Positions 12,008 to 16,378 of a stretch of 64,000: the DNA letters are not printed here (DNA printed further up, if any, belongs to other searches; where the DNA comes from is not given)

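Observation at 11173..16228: Two-gene nuclease-helicase-methylase-like module inserted between core genes: candidate undescribed restriction/defence system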

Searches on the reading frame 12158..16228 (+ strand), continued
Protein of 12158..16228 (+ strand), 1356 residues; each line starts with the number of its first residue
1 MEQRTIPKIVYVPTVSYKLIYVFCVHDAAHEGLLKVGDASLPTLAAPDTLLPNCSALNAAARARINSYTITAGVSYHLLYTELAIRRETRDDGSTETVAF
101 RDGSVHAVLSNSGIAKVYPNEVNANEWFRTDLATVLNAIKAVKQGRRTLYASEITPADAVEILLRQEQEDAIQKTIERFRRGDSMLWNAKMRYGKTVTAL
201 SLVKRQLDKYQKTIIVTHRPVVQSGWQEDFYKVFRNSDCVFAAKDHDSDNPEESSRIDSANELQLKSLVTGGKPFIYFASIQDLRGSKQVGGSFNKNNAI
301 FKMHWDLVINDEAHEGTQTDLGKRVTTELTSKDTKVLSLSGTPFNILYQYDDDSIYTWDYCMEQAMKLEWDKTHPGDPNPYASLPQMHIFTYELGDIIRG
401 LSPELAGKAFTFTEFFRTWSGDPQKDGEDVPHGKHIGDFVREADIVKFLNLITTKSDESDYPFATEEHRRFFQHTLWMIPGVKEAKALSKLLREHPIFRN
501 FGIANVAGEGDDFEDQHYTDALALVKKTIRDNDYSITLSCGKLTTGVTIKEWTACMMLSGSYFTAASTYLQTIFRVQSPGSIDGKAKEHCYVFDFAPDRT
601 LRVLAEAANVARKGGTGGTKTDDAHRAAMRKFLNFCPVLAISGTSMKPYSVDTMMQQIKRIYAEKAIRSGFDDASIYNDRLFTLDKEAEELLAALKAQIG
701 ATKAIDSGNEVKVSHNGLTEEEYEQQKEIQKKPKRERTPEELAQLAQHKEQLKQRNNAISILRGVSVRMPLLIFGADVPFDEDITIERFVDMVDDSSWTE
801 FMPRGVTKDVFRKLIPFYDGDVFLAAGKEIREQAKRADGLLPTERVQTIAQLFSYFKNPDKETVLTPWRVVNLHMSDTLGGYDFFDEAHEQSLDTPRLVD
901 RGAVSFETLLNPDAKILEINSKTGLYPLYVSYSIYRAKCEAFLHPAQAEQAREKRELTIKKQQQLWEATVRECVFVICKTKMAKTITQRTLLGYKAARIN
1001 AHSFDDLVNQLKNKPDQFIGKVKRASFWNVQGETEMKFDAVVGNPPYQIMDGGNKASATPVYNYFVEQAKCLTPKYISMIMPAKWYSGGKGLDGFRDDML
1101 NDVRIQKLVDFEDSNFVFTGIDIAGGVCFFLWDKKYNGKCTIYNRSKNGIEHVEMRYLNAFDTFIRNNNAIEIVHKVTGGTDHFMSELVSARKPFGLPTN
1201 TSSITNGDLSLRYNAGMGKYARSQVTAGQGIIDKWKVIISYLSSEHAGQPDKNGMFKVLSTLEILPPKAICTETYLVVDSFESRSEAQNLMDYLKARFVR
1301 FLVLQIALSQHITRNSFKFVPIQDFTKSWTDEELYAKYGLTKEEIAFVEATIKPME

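Call 23: search_dna_similar(query=window:12158-16228:+, collection=plasmids, mode=protein, max_rows=25)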
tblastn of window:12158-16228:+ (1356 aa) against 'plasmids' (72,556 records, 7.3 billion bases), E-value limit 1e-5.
Records with a match: 87; places in all: 93; records where one place covers at least 80% of the query: 33.
Best place of each record, by identity: <60% 87.
By first word of the organism name: Enterococcus 38; Lactococcus 9; Lactiplantibacillus 4; Staphylococcus 2; Vagococcus 2; Companilactobacillus 2; Rhizobium 2; Mycolicibacterium 2; Sphingopyxis 2; Pediococcus 2; and 20 more.
By predicted mobility (MOB-suite, as given by PLSDB): non-mobilizable 42; conjugative 23; mobilizable 22.
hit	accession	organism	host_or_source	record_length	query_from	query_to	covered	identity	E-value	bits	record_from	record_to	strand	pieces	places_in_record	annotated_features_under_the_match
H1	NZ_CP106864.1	Lysinibacillus capsici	water,water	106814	11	1356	99%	42.7%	0e+0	1044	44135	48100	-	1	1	Eco57I restriction-modification methylase domain-containing protein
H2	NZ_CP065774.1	Enterococcus faecium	Homo sapiens,urine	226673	18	1356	99%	42.0%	0e+0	1006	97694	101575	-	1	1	Eco57I restriction-modification methylase domain-containing protein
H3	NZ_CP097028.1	Enterococcus faecium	whole organism,pet food (BARF)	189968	18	1356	99%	42.0%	0e+0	1006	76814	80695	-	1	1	Eco57I restriction-modification methylase domain-containing protein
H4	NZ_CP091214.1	Enterococcus faecium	Homo sapiens,whole organism,fecal sample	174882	18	1356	99%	42.0%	0e+0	1006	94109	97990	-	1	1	Eco57I restriction-modification methylase domain-containing protein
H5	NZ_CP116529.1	Enterococcus faecium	Bos taurus,whole organism,fecal sample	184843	18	1356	99%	42.0%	0e+0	1006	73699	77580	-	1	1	Eco57I restriction-modification methylase domain-containing protein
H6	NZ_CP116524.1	Enterococcus faecium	Bos taurus,whole organism,fecal sample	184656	18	1356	99%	42.0%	0e+0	1006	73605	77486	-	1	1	Eco57I restriction-modification methylase domain-containing protein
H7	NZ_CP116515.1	Enterococcus faecium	Bos taurus,whole organism,fecal sample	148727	18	1356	99%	42.0%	0e+0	1006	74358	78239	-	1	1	Eco57I restriction-modification methylase domain-containing protein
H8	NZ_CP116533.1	Enterococcus faecium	Bos taurus,whole organism,fecal sample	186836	18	1356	99%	42.0%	0e+0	1006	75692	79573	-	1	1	Eco57I restriction-modification methylase domain-containing protein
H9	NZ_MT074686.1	Enterococcus faecium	-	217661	18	1356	99%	42.0%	0e+0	1006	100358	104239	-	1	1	Eco57I restriction-modification methylase domain-containing protein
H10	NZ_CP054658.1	Limosilactobacillus reuteri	Sus scrofa domesticus,single organism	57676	32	1356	98%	40.1%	0e+0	900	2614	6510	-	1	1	Eco57I restriction-modification methylase domain-containing protein | restriction endonuclease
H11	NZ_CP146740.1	Lactococcus garvieae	Homo sapiens,cell culture,blood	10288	14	1356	99%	38.7%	0e+0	803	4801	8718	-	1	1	Eco57I restriction-modification methylase domain-containing protein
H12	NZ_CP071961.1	Enterococcus faecium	Homo sapiens,blood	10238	14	1356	99%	38.6%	0e+0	830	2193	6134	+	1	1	Eco57I restriction-modification methylase domain-containing protein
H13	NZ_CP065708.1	Staphylococcus equorum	-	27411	9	1348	99%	38.4%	0e+0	868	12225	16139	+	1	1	Eco57I restriction-modification methylase domain-containing protein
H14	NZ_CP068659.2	Lactococcus cremoris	Whole organism,Dairy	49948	14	1356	99%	38.3%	0e+0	802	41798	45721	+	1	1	Eco57I restriction-modification methylase domain-containing protein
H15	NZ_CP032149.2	Lactococcus cremoris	Dairy Fermentation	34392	14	1356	99%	38.3%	0e+0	802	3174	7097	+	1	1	Eco57I restriction-modification methylase domain-containing protein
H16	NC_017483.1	Lactococcus lactis subsp. lactis CV56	Homo sapiens,vagina of healthy women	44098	14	1356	99%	38.3%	0e+0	806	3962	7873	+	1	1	Eco57I restriction-modification methylase domain-containing protein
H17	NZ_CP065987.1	Lactococcus lactis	-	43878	14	1356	99%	38.3%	0e+0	806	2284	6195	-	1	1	Eco57I restriction-modification methylase domain-containing protein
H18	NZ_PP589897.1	Lactococcus sp.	Bacterial culture,Dairy environment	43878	14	1356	99%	38.3%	0e+0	806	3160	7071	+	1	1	Eco57I restriction-modification methylase domain-containing protein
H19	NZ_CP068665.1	Lactococcus cremoris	Whole organism,Dairy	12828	14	1356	99%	38.1%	0e+0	797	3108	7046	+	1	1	Eco57I restriction-modification methylase domain-containing protein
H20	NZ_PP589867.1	Lactococcus sp.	Bacterial culture,Dairy environment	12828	14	1356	99%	38.1%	0e+0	797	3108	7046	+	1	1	Eco57I restriction-modification methylase domain-containing protein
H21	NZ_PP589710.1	Lactococcus sp.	Bacterial culture,Dairy environment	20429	18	1356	99%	38.2%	0e+0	816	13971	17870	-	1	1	Eco57I restriction-modification methylase domain-containing protein | hypothetical protein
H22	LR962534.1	Enterococcus faecalis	-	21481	14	1356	99%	37.8%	0e+0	818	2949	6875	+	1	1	record has no annotation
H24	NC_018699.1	Leuconostoc carnosum JB16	Kimchi, Korean traditional fermented ...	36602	14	1356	92%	40.4%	0e+0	812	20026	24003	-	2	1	Eco57I restriction-modification methylase domain-containing protein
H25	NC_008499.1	Levilactobacillus brevis ATCC 367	-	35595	19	1356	99%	37.4%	0e+0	791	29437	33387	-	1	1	Eco57I restriction-modification methylase domain-containing protein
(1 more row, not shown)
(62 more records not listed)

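Call 24: search_dna_similar(query=window:12158-16228:+, collection=phages, mode=protein, max_rows=25)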
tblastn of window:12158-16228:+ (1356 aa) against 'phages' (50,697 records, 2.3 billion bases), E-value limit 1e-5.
Records with a match: 13; places in all: 13; records where one place covers at least 80% of the query: 0.
Best place of each record, by identity: <60% 13.
By first word of the organism name: Tenacibaculum 3; Aeromonas 3; Bacteriophage 2; Prevotella 2; phage 1; Fusobacterium 1; uncultured 1.
By host as written in the record: - 4; Tenacibaculum maritimum 3; Aeromonas hydrophila 2; Prevotella sp. 2; Fusobacterium nucleatum 1; Aeromonas hydrophila BIOTECH 10089 1.
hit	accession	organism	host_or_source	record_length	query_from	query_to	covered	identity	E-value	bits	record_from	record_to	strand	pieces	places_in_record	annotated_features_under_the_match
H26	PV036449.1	phage NatCom_35866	human feces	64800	61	1352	67%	34.7%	3e-68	499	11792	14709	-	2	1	hypothetical protein | DNA methyltransferase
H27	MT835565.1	Bacteriophage sp.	human fecal samples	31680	12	1352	70%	32.5%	6e-66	484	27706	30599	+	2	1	record has no annotation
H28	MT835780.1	Bacteriophage sp.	human fecal samples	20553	64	1356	66%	31.2%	8e-74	404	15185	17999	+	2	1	record has no annotation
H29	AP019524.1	Tenacibaculum phage PTm1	Tenacibaculum maritimum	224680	1036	1355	24%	37.7%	6e-53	211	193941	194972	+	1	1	restriction-modification methylase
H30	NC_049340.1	Tenacibaculum phage PTm1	Tenacibaculum maritimum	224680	1036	1355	24%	37.7%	6e-53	211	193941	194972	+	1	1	DNA methyltransferase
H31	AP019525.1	Tenacibaculum phage PTm5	Tenacibaculum maritimum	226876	1036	1355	24%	37.7%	6e-53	211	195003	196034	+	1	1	restriction-modification methylase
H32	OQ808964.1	Fusobacterium phage vB_FnuS_FNU4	Fusobacterium nucleatum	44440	1002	1353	26%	32.3%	4e-38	163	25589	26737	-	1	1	putative restriction-modification methylase domain-containing protein | putative AAA family ATPase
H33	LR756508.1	uncultured phage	metagenomic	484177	1032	1351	24%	27.6%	1e-23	115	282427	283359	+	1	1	record has no annotation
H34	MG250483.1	Aeromonas phage Ah1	Aeromonas hydrophila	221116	1078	1344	20%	26.2%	3e-6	58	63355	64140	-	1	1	hypothetical protein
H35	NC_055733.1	Aeromonas phage Ah1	Aeromonas hydrophila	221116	1078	1344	20%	26.2%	3e-6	58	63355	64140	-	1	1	hypothetical protein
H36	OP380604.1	Aeromonas phage avDM12-TAAL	Aeromonas hydrophila BIOTECH 10089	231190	1090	1344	19%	26.3%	8e-6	57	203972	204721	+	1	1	hypothetical protein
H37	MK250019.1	Prevotella phage Lak-A2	Prevotella sp.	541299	168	394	17%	25.0%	3e-6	58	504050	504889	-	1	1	record has no annotation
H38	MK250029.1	Prevotella phage Lak-C1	Prevotella sp.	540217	169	394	17%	24.7%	8e-6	57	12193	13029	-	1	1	record has no annotation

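Call 25: get_annotated_region(hit=H16, flank=5000)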
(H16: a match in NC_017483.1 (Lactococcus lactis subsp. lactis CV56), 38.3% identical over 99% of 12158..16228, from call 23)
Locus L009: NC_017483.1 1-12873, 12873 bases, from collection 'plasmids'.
description: Lactococcus lactis subsp. lactis CV56 plasmid pCV56A, complete sequence
organism: Lactococcus lactis subsp. lactis CV56 (NCBI taxid 929102)
taxonomy: Bacteria; Bacillota; Bacilli; Lactobacillales; Streptococcaceae; Lactococcus; Lactococcus lactis; Lactococcus lactis subsp. lactis CV56
host: -; source: Homo sapiens,vagina of healthy women; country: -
typing (MOB-suite, as given by PLSDB): conjugative; replicon rep_cluster_799; relaxase MOBP; mating-pair formation MPF_T
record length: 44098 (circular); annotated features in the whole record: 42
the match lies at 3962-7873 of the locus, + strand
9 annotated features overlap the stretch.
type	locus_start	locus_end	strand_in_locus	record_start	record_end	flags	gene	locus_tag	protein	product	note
CDS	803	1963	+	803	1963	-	-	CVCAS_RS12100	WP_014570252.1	RepB family plasmid replication initiator protein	GO:0006270 - DNA replication initiation [Evidence IEA]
CDS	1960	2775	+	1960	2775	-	-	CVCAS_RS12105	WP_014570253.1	hypothetical protein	-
CDS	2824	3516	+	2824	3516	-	-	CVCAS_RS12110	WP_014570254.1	N-6 DNA methylase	GO:0006306 - DNA methylation [Evidence IEA]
CDS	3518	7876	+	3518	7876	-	-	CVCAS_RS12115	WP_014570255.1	Eco57I restriction-modification methylase domain-containing protein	GO:0006304 - DNA modification [Evidence IEA]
CDS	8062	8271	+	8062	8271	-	-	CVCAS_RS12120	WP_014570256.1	hypothetical protein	-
CDS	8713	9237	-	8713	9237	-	-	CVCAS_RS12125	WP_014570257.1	GNAT family N-acetyltransferase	-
CDS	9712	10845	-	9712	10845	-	-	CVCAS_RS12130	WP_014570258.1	hypothetical protein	-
CDS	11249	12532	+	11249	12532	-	-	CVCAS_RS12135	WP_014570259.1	DUF2130 domain-containing protein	-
CDS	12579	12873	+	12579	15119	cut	-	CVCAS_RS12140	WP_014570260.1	TrlF family AAA-like ATPase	-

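Call 26: get_annotated_region(hit=H2, flank=5000)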
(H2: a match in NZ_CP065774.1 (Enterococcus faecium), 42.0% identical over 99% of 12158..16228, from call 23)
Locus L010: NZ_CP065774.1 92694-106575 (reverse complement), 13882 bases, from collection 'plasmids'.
description: Enterococcus faecium strain 16-164 plasmid p16-164_1, complete sequence
organism: Enterococcus faecium (NCBI taxid 1352)
taxonomy: Bacteria; Bacillota; Bacilli; Lactobacillales; Enterococcaceae; Enterococcus; Enterococcus faecium
host: -; source: Homo sapiens,urine; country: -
typing (MOB-suite, as given by PLSDB): conjugative; replicon Inc18,rep_cluster_554,rep_cluster_893; relaxase MOBP,MOBP; mating-pair formation MPF_T
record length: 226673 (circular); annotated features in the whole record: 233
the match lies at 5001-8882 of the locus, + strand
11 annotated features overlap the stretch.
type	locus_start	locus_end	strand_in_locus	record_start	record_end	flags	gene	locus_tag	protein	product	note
CDS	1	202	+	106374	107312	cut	-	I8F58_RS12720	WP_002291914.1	2-dehydropantoate 2-reductase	GO:0015940 - pantothenate biosynthetic process [Evidence IEA]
CDS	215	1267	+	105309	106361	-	-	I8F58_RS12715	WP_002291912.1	PTS sugar transporter subunit IIC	-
CDS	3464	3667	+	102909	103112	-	-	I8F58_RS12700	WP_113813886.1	helix-turn-helix transcriptional regulator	-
CDS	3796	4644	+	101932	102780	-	-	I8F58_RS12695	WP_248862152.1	restriction endonuclease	-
CDS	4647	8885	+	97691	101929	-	-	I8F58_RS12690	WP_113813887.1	Eco57I restriction-modification methylase domain-containing protein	GO:0006304 - DNA modification [Evidence IEA]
CDS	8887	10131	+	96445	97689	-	-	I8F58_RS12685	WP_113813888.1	DUF262 domain-containing protein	-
CDS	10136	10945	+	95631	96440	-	-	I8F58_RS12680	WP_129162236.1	hypothetical protein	-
CDS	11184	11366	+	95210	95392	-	-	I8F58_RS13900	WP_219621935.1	hypothetical protein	-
CDS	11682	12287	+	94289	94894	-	-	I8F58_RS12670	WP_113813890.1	hypothetical protein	-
CDS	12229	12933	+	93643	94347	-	-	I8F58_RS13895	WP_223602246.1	hypothetical protein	-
CDS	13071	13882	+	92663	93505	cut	-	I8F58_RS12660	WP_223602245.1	McrC family protein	-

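Call 27: get_annotated_region(hit=H26, flank=5000)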
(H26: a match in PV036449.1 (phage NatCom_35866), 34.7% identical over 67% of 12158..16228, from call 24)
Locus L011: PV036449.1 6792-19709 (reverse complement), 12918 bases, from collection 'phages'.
description: Phage NatCom_35866, complete genome.
organism: phage NatCom_35866 (NCBI taxid 3403549)
taxonomy: Viruses; Duplodnaviria; Heunggongvirae; Uroviricota; Caudoviricetes; Ca. Heliusvirales
host: -; source: human feces; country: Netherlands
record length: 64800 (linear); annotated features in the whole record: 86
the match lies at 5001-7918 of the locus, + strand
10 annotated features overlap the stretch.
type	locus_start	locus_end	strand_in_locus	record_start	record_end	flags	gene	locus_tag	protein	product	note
CDS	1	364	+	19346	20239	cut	-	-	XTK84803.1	hypothetical protein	-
CDS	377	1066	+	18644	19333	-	-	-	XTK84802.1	hypothetical protein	-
CDS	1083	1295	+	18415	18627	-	-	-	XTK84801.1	excisionase and transcriptional regulator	-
CDS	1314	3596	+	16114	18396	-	-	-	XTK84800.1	hypothetical protein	-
CDS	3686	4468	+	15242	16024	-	-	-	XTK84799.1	hypothetical protein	-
CDS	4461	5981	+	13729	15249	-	-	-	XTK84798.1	DNA methyltransferase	-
CDS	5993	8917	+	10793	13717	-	-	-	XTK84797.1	hypothetical protein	-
CDS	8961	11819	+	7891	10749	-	-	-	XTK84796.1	hypothetical protein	-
CDS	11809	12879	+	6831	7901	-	-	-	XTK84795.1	hypothetical protein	-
CDS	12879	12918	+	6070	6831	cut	-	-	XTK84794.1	hypothetical protein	-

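Call 30: search_protein_families(library=pfam, proteins=[L009:2824-3516:+, L010:3796-4644:+, L009:3518-7876:+, L010:4647-8885:+], max_evalue=0.01)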
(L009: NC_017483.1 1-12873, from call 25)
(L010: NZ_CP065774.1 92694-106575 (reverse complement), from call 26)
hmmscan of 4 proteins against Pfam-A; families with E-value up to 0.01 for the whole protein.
L009:2824-3516:+ (230 aa): 2 families
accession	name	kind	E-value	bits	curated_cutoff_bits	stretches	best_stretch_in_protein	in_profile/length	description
PF02384.22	N6_Mtase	-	3.7e-05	23.6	20.4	1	11-113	20-105/311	N-6 DNA Methylase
PF20473.4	MmeI_Mtase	-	0.00012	21.8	27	1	44-121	21-97/259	MmeI, DNA-methyltransferase domain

L010:3796-4644:+ (282 aa): 0 families

L009:3518-7876:+ (1452 aa): 6 families
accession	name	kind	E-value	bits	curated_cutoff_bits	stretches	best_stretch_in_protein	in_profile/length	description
PF07669.17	Eco57I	-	1.2e-25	91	25.3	1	1059-1198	1-171/171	Eco57I restriction-modification methylase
PF04851.21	ResIII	-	3.4e-15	56.8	22.5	1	292-454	2-163/164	Type III restriction enzyme, res subunit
PF18766.7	SWI2_SNF2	-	4.6e-07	30.2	26.7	1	298-461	2-163/221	SWI2/SNF2 ATPase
PF00270.35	DEAD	-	2.8e-05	24.4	26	1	298-457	4-165/167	DEAD/DEAH box helicase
PF00176.29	SNF2-rel_dom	-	4e-05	23.3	24.9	1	313-454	18-164/290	SNF2-related domain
PF13643.11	DUF4145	-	0.0014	19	23.1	1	31-112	10-84/88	Domain of unknown function (DUF4145)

L010:4647-8885:+ (1412 aa): 3 families
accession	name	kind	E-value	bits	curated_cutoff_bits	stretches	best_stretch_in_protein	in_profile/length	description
PF07669.17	Eco57I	-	2.7e-29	102.9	25.3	1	1028-1167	1-171/171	Eco57I restriction-modification methylase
PF04851.21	ResIII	-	4.7e-15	56.3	22.5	1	258-424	2-163/164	Type III restriction enzyme, res subunit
PF18766.7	SWI2_SNF2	-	0.00023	21.3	26.7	1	292-426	32-158/221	SWI2/SNF2 ATPase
